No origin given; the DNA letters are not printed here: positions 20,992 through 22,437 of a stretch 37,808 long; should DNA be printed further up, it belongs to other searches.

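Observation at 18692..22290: Di-haem cytochrome c peroxidase/MauG domain fused to a parallel beta-helix, translationally coupled to a stand-alone paralogue of that beta-helix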

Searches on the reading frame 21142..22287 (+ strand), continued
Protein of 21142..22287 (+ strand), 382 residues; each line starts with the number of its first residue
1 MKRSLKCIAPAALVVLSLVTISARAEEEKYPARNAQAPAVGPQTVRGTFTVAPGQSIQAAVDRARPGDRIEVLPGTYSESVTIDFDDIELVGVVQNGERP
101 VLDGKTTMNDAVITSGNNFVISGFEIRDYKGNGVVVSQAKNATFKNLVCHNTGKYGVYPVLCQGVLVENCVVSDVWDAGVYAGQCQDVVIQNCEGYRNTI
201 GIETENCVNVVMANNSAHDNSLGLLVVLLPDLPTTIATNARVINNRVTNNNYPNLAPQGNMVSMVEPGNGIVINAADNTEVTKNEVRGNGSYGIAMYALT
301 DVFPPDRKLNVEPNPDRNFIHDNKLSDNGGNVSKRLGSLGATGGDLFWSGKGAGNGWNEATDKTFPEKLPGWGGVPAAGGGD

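Call 61: get_annotated_region(hit=H1, flank=6000)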
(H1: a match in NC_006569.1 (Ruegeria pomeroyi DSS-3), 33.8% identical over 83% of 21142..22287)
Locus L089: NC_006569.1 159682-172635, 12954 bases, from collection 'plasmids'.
description: Ruegeria pomeroyi DSS-3 megaplasmid, complete sequence
organism: Ruegeria pomeroyi DSS-3 (NCBI taxid 246200)
taxonomy: Bacteria; Pseudomonadota; Alphaproteobacteria; Rhodobacterales; Roseobacteraceae; Ruegeria; Ruegeria pomeroyi; Ruegeria pomeroyi DSS-3
host: -; source: -; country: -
typing (MOB-suite, as given by PLSDB): non-mobilizable; replicon rep_cluster_95
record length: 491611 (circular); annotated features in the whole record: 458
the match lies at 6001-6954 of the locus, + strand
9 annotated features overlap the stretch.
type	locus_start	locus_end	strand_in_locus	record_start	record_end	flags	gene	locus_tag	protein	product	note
CDS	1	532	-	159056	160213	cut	-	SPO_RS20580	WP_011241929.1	MFS transporter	GO:0055085 - transmembrane transport [Evidence IEA]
CDS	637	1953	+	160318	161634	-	-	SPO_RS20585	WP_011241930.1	PLP-dependent aminotransferase family protein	-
CDS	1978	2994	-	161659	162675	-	-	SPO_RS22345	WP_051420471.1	AraC family transcriptional regulator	-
CDS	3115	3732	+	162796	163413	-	-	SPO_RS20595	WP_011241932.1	c-type cytochrome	-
CDS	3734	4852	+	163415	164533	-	-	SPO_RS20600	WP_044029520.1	cytochrome c peroxidase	-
CDS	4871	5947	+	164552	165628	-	-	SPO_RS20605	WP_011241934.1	tetratricopeptide repeat protein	-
CDS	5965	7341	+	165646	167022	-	-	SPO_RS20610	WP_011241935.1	parallel beta-helix domain-containing protein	-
CDS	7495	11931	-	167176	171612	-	-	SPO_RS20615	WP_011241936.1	VWA domain-containing protein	-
CDS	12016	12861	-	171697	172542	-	-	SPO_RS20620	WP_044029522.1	hypothetical protein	-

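Call 62: get_annotated_region(hit=H3, flank=6000)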
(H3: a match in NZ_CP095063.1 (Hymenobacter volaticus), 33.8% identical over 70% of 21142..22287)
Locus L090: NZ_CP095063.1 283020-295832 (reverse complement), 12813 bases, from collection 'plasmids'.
description: Hymenobacter volaticus strain 5420 S-77 plasmid unnamed2, complete sequence
organism: Hymenobacter volaticus (NCBI taxid 2932254)
taxonomy: Bacteria; Bacteroidota; Cytophagia; Cytophagales; Hymenobacteraceae; Hymenobacter; Hymenobacter volaticus
host: -; source: single cell,air; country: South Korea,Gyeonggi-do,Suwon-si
typing (MOB-suite, as given by PLSDB): non-mobilizable
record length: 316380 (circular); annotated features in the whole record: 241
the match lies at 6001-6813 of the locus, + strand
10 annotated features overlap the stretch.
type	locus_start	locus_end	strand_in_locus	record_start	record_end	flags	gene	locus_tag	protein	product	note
CDS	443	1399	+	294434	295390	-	-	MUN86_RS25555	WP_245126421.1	GNAT family N-acetyltransferase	-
CDS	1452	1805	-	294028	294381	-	-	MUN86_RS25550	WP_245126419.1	helix-turn-helix domain-containing protein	-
CDS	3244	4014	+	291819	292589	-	-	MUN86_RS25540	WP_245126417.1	glucose 1-dehydrogenase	-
CDS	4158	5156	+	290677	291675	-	-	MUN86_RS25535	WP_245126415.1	SDR family NAD(P)-dependent oxidoreductase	-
CDS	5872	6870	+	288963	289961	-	-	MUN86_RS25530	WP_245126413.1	parallel beta-helix domain-containing protein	-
CDS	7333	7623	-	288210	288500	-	-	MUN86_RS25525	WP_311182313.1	nuclear transport factor 2 family protein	-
CDS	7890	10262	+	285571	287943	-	-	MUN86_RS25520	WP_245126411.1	glycoside hydrolase family 127 protein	-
CDS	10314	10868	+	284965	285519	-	-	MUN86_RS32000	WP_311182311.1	hypothetical protein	-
CDS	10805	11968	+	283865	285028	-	-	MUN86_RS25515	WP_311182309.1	M1 family metallopeptidase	-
CDS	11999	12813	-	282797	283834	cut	-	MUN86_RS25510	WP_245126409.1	LacI family DNA-binding transcriptional regulator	GO:0006351 - DNA-templated transcription [Evidence IEA]; GO:0045892 - negative regulation of DNA-templated ...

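Call 63: get_annotated_region(hit=H2, flank=6000)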
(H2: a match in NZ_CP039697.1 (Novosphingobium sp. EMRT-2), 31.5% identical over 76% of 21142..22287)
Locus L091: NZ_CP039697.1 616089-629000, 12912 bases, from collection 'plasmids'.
description: Novosphingobium sp. EMRT-2 plasmid pABRDHK22, complete sequence
organism: Novosphingobium sp. EMRT-2 (NCBI taxid 2571749)
taxonomy: Bacteria; Pseudomonadota; Alphaproteobacteria; Sphingomonadales; Sphingomonadaceae; Novosphingobium; Novosphingobium sp. EMRT-2
host: -; source: cell,freshwater; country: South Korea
typing (MOB-suite, as given by PLSDB): non-mobilizable
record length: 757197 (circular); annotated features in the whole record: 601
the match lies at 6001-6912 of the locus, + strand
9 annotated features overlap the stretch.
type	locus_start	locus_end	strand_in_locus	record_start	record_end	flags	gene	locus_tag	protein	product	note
CDS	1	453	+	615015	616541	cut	-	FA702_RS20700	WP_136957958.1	aldehyde dehydrogenase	-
CDS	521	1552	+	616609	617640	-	adhP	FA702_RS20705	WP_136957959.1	alcohol dehydrogenase AdhP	-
CDS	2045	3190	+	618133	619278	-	-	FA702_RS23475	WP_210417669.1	TonB-dependent receptor plug domain-containing protein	-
CDS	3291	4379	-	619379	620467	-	-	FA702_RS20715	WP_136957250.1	IS5 family transposase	-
CDS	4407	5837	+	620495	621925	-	-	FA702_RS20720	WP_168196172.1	TonB-dependent receptor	-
CDS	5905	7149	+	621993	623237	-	-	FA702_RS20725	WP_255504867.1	parallel beta-helix domain-containing protein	-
CDS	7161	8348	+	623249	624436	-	-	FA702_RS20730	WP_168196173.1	SO2930 family diheme c-type cytochrome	-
CDS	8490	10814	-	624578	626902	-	-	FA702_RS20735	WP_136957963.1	TonB-dependent receptor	GO:0015891 - siderophore transport [Evidence IEA]; GO:0055085 - transmembrane transport [Evidence IEA]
CDS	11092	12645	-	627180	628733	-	-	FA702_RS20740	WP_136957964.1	aldehyde dehydrogenase family protein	-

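Call 64: search_protein_families(library=ncbifam, proteins=[L089:3115-3729:+, L089:3734-4849:+, L089:4871-5944:+, L089:5965-7338:+, L091:5905-7146:+, L091:7161-8345:+, L090:5872-6867:+], max_evalue=0.001)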
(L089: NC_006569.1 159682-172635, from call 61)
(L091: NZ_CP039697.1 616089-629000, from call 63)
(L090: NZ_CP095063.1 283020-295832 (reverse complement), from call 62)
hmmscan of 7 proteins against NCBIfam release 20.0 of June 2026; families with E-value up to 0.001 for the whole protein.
L089:3115-3729:+ (205 aa): 7 families
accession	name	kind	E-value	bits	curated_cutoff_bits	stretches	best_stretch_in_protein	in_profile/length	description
TIGR00782.1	ccoP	equivalog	7.7e-16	58.2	179.95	2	69-203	155-281/285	cytochrome-c oxidase, cbb3-type subunit III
NF050122.1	bc1_QcrC_actin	exception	4e-11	42.7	200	1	20-106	39-117/253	cytochrome bc1 complex diheme cytochrome c subunit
NF049874.1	PdsA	exception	1.7e-10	41.1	330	1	29-202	24-196/198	periplasmic diheme shuttle PdsA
NF011054.0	PRK14486.1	equivalog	2.2e-07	30.7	447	0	19-104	212-288/294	putative bifunctional cbb3-type cytochrome c oxidase subunit II/cytochrome c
NF045773.1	cytochro_C550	exception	2.8e-07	30.5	125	0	20-57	47-81/118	cytochrome c550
NF045774.1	cytochro_C551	exception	9.2e-05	22.4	118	0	19-57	36-71/110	cytochrome c551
TIGR03872.1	cytochrome_MoxG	equivalog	0.00044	20.4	147.8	0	23-44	45-66/133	cytochrome c(L), periplasmic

L089:3734-4849:+ (372 aa): 4 families
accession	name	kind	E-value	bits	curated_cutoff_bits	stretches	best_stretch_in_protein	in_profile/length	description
TIGR04039.1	MXAN_0977_Heme2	hypoth_equivalog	1.5e-57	195.2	362.85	1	61-358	2-328/336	MbnH family di-heme enzyme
TIGR03791.1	TTQ_mauG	equivalog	1.6e-56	191.7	443.85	1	67-311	2-247/291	tryptophan tryptophylquinone biosynthesis enzyme MauG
TIGR03981.2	SAM_quin_mod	hypoth_equivalog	2.4e-30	105.7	340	2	180-310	225-360/411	His-Xaa-Ser system-associated MauG-like protein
NF052341.1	hydrazine_gamma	equivalog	3.1e-05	23.1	625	0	277-313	280-313/339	hydrazine synthase subunit gamma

L089:4871-5944:+ (358 aa): 3 families
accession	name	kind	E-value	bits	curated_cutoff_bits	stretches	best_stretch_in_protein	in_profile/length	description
TIGR02917.1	PEP_TPR_lipo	equivalog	3e-05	22.1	312.2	1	236-289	547-600/899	XrtA/PEP-CTERM system TPR-repeat protein PrsT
NF040959.1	MamA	equivalog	4.6e-05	22.9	200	0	237-288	86-137/204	magnetosome protein MamA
NF047558.1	TPR_END_plus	domain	0.00071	19.5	32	0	198-213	16-31/56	TPR end-of-group domain-containing protein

L089:5965-7338:+ (458 aa): 3 families
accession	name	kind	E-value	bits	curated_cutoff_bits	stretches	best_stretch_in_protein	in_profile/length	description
TIGR03805.1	beta_helix_1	subfamily_domain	7.4e-48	163.2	141.5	1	33-313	1-295/314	parallel beta-helix domain-containing protein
TIGR04247.1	NosD_copper_fam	subfamily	1.6e-18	66.5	300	2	33-152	1-120/377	nitrous oxide reductase family maturation protein NosD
TIGR03804.1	para_beta_helix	repeat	1.6e-10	40.5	19.45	1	138-174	8-43/44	parallel beta-helix repeat protein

L091:5905-7146:+ (414 aa): 3 families
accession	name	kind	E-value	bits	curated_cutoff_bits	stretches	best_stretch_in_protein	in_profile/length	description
TIGR03805.1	beta_helix_1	subfamily_domain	1.9e-115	385.3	141.5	1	53-363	1-313/314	parallel beta-helix domain-containing protein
TIGR03804.1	para_beta_helix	repeat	5.3e-10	38.8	19.45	1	161-203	1-42/44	parallel beta-helix repeat protein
TIGR04247.1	NosD_copper_fam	subfamily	1.1e-08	34.1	300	1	53-223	1-168/377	nitrous oxide reductase family maturation protein NosD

L091:7161-8345:+ (395 aa): 1 family
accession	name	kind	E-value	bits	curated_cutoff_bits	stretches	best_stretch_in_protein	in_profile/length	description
TIGR03806.1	chp_HNE_0200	subfamily_domain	3.9e-105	351.5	313.3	1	36-385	2-314/314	SO2930 family diheme c-type cytochrome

L090:5872-6867:+ (332 aa): 3 families
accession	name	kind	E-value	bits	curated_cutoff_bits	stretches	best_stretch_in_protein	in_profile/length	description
TIGR03805.1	beta_helix_1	subfamily_domain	4.9e-42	144.1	141.5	1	70-323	1-258/314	parallel beta-helix domain-containing protein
TIGR04247.1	NosD_copper_fam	subfamily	1.7e-10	40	300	0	70-114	1-44/377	nitrous oxide reductase family maturation protein NosD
TIGR03804.1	para_beta_helix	repeat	1e-08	34.7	19.45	0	179-217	7-44/44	parallel beta-helix repeat protein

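Call 79: search_protein_representatives(alignment_id=A3)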
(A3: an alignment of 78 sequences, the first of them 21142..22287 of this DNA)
Query: 78 sequences, 382 profile positions. Proteins with E-value up to 0.001 (for the whole library): 19506; up to 1e-10: 3600; up to 1e-30: 807. The best 150 are listed.
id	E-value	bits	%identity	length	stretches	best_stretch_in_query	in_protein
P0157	2.8e-170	582.5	-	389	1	8-379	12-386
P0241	1.5e-153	527.5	-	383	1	40-374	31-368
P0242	2.8e-140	483.8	-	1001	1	34-378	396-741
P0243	5.5e-139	479.6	-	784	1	30-373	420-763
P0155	1.1e-137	475.3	-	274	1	108-377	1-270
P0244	6.8e-129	446.3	-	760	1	42-374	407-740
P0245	1.0e-127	442.5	-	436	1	35-369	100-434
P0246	1.1e-123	429.1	-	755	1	34-372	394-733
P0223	1.8e-119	415.3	-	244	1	93-326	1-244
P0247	1.0e-118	412.8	-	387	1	14-373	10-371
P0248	7.4e-117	406.7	-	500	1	11-371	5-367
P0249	4.5e-115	400.8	-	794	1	34-373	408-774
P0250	5.5e-115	400.6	-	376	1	50-365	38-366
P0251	1.1e-114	399.6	-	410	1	46-373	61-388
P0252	2.5e-114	398.4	-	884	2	48-346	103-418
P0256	3.6e-107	374.9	-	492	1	43-361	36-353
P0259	4.2e-102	358.2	-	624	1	41-358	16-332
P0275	1.4e-85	303.8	-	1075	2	66-335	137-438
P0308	8.1e-72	258.5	-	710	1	22-339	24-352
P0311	3.6e-71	256.3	-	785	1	39-350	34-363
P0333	1.9e-68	247.4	-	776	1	55-358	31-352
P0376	2.7e-63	230.4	-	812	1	63-338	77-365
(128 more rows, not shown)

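Call 80: search_protein_families(library=ncbifam, proteins=[P0311, P0333, P0376, P0242, P0252, P0275, P0308, P0259, P0248, P0256], max_evalue=0.00001)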
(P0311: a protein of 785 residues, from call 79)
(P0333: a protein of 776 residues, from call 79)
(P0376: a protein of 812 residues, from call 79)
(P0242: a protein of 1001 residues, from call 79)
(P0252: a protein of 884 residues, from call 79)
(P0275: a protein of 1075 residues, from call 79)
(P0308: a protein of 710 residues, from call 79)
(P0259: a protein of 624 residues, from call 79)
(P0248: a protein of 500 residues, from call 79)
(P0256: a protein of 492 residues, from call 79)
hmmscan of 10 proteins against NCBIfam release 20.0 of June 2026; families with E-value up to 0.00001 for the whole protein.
P0311 (785 aa): 4 families
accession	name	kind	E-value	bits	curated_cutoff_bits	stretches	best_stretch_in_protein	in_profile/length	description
TIGR03805.1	beta_helix_1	subfamily_domain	7.2e-120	399.8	141.5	1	56-364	1-314/314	parallel beta-helix domain-containing protein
TIGR03806.1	chp_HNE_0200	subfamily_domain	1.2e-106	356.5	313.3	1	451-765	2-313/314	SO2930 family diheme c-type cytochrome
TIGR04247.1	NosD_copper_fam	subfamily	1.1e-08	34.1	300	0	56-183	1-118/377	nitrous oxide reductase family maturation protein NosD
TIGR03804.1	para_beta_helix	repeat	4.2e-07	29.5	19.45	0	169-206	6-42/44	parallel beta-helix repeat protein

P0333 (776 aa): 4 families
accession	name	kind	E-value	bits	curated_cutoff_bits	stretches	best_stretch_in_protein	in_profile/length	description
TIGR03805.1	beta_helix_1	subfamily_domain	5.3e-114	380.5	141.5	1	33-345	1-314/314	parallel beta-helix domain-containing protein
TIGR03806.1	chp_HNE_0200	subfamily_domain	8.3e-110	366.8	313.3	1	453-770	2-314/314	SO2930 family diheme c-type cytochrome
TIGR04247.1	NosD_copper_fam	subfamily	1.1e-08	34.1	300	1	33-204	1-169/377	nitrous oxide reductase family maturation protein NosD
TIGR03804.1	para_beta_helix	repeat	5.3e-07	29.2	19.45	0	146-184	6-43/44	parallel beta-helix repeat protein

P0376 (812 aa): 3 families
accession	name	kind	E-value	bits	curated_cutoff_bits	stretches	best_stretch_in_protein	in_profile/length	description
TIGR03805.1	beta_helix_1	subfamily_domain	1.6e-117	392.1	141.5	1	73-386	3-313/314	parallel beta-helix domain-containing protein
TIGR03806.1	chp_HNE_0200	subfamily_domain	7.3e-117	390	313.3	1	490-807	2-314/314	SO2930 family diheme c-type cytochrome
TIGR04247.1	NosD_copper_fam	subfamily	2.6e-11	42.7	300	1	74-241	4-168/377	nitrous oxide reductase family maturation protein NosD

P0242 (1001 aa): 6 families
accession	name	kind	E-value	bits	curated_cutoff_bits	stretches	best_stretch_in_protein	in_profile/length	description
TIGR04039.1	MXAN_0977_Heme2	hypoth_equivalog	1.6e-74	250.9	362.85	2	62-259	3-195/336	MbnH family di-heme enzyme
TIGR03791.1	TTQ_mauG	equivalog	6.9e-61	206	443.85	1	67-362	2-289/291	tryptophan tryptophylquinone biosynthesis enzyme MauG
TIGR03805.1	beta_helix_1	subfamily_domain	1e-60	205.5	141.5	1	419-713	1-313/314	parallel beta-helix domain-containing protein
TIGR03981.2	SAM_quin_mod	hypoth_equivalog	8e-32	110.6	340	2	64-162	41-143/411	His-Xaa-Ser system-associated MauG-like protein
TIGR04247.1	NosD_copper_fam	subfamily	2.6e-12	46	300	0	419-534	1-115/377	nitrous oxide reductase family maturation protein NosD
NF052341.1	hydrazine_gamma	equivalog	6.1e-08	32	625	0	281-349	280-337/339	hydrazine synthase subunit gamma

P0252 (884 aa): 2 families
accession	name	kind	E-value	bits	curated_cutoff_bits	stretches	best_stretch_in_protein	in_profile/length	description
TIGR03805.1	beta_helix_1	subfamily_domain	3.6e-220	729.3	141.5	2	118-427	3-313/314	parallel beta-helix domain-containing protein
TIGR04247.1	NosD_copper_fam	subfamily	5.6e-19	68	300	1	505-758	3-251/377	nitrous oxide reductase family maturation protein NosD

P0275 (1075 aa): 2 families
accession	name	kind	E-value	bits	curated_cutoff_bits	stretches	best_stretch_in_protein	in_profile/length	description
TIGR03805.1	beta_helix_1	subfamily_domain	1.2e-192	638.8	141.5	2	647-970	10-313/314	parallel beta-helix domain-containing protein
TIGR04247.1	NosD_copper_fam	subfamily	5e-06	25.3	300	0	242-342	193-295/377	nitrous oxide reductase family maturation protein NosD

P0308 (710 aa): 4 families
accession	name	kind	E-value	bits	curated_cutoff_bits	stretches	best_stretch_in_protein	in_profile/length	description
TIGR03805.1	beta_helix_1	subfamily_domain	1.7e-114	382.2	141.5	1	64-368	4-313/314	parallel beta-helix domain-containing protein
TIGR03806.1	chp_HNE_0200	subfamily_domain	1.4e-26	93.4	313.3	1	456-536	2-79/314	SO2930 family diheme c-type cytochrome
TIGR03804.1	para_beta_helix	repeat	4.3e-07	29.5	19.45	0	170-212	2-43/44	parallel beta-helix repeat protein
TIGR04247.1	NosD_copper_fam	subfamily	1.1e-06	27.5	300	0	174-252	53-137/377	nitrous oxide reductase family maturation protein NosD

P0259 (624 aa): 3 families
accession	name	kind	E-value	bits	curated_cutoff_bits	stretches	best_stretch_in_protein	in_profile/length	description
TIGR03805.1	beta_helix_1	subfamily_domain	1.7e-63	214.6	141.5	1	33-309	2-290/314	parallel beta-helix domain-containing protein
TIGR04247.1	NosD_copper_fam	subfamily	2e-14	52.9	300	1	33-273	2-248/377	nitrous oxide reductase family maturation protein NosD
TIGR03804.1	para_beta_helix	repeat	2.4e-10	39.9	19.45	0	245-272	1-27/44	parallel beta-helix repeat protein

P0248 (500 aa): 6 families
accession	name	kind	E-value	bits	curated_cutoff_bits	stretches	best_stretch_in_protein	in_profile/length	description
TIGR03805.1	beta_helix_1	subfamily_domain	5.1e-66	222.9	141.5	1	51-331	1-300/314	parallel beta-helix domain-containing protein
TIGR04247.1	NosD_copper_fam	subfamily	8.7e-14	50.9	300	1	51-213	1-169/377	nitrous oxide reductase family maturation protein NosD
TIGR02657.1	amicyanin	equivalog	8.6e-13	48.5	110.2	1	411-487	1-75/83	amicyanin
TIGR02656.1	cyanin_plasto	equivalog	6.7e-10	39.3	87.85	1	416-486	12-88/99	plastocyanin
TIGR03804.1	para_beta_helix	repeat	2e-08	33.7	19.45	0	156-193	7-43/44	parallel beta-helix repeat protein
TIGR03102.1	halo_cynanin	subfamily_domain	1.6e-06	28.2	93.8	1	414-489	35-107/115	halocyanin domain-containing protein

P0256 (492 aa): 5 families
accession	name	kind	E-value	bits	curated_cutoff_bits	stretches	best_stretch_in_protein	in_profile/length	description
TIGR03805.1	beta_helix_1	subfamily_domain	3.7e-64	216.8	141.5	1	50-327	1-290/314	parallel beta-helix domain-containing protein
TIGR04247.1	NosD_copper_fam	subfamily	2.6e-15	55.9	300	1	50-166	1-116/377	nitrous oxide reductase family maturation protein NosD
TIGR02657.1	amicyanin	equivalog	3e-11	43.6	110.2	1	405-487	1-79/83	amicyanin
TIGR03804.1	para_beta_helix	repeat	1.5e-10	40.6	19.45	0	172-214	1-43/44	parallel beta-helix repeat protein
TIGR02656.1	cyanin_plasto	equivalog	6.6e-08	32.9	87.85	1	410-491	12-98/99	plastocyanin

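Call 82: find_encoding_contigs(protein=P0136, flank=6000, max_places=1)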
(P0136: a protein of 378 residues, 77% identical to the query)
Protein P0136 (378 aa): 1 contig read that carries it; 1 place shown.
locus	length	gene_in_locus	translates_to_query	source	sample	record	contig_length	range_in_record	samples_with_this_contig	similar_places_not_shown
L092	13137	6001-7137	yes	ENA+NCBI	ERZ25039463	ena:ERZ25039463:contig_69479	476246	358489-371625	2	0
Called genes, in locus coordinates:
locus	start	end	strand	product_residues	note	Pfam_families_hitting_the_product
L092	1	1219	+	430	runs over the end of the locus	PF00089:Trypsin, PF10459:Peptidase_S46 (faint), PF13365:Trypsin_2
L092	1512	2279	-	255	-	PF13347:MFS_2 (weak), PF07690:MFS_1, PF12832:MFS_1_like (faint)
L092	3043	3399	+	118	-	PF06803:DUF1232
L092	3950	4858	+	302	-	PF03150:CCP_MauG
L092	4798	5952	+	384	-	PF22842:Pel9A-like_beta_helix, PF13229:Beta_helix, PF05048:NosD, PF13229:Beta_helix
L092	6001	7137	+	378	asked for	PF22842:Pel9A-like_beta_helix, PF13229:Beta_helix, PF05048:NosD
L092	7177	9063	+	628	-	PF13578:Methyltransf_24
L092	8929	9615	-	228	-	PF04989:RMNT_CmcI, PF13578:Methyltransf_24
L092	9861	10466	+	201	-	-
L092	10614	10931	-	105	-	-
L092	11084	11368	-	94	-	-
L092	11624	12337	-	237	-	PF02163:Peptidase_M50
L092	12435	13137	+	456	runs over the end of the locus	PF13424:TPR_12 (weak), PF13432:TPR_16, PF00515:TPR_1, PF07719:TPR_2, PF13414:TPR_11, PF13432:TPR_16, PF14559:TPR_19, PF13431:TPR_17, +16 more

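Call 83: find_encoding_contigs(protein=P0148, flank=6000, max_places=1)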
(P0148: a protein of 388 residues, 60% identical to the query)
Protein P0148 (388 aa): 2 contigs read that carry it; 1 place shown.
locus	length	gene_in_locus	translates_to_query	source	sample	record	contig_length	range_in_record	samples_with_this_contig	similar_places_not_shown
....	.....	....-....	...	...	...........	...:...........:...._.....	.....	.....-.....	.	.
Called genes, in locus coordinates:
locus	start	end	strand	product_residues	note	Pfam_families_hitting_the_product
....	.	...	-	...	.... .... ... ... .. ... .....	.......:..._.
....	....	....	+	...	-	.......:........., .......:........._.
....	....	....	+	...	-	-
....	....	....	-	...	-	-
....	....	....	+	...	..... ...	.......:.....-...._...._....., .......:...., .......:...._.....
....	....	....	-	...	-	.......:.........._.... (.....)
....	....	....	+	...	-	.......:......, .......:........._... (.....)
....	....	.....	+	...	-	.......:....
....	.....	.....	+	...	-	-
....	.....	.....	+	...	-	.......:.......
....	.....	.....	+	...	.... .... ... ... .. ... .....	?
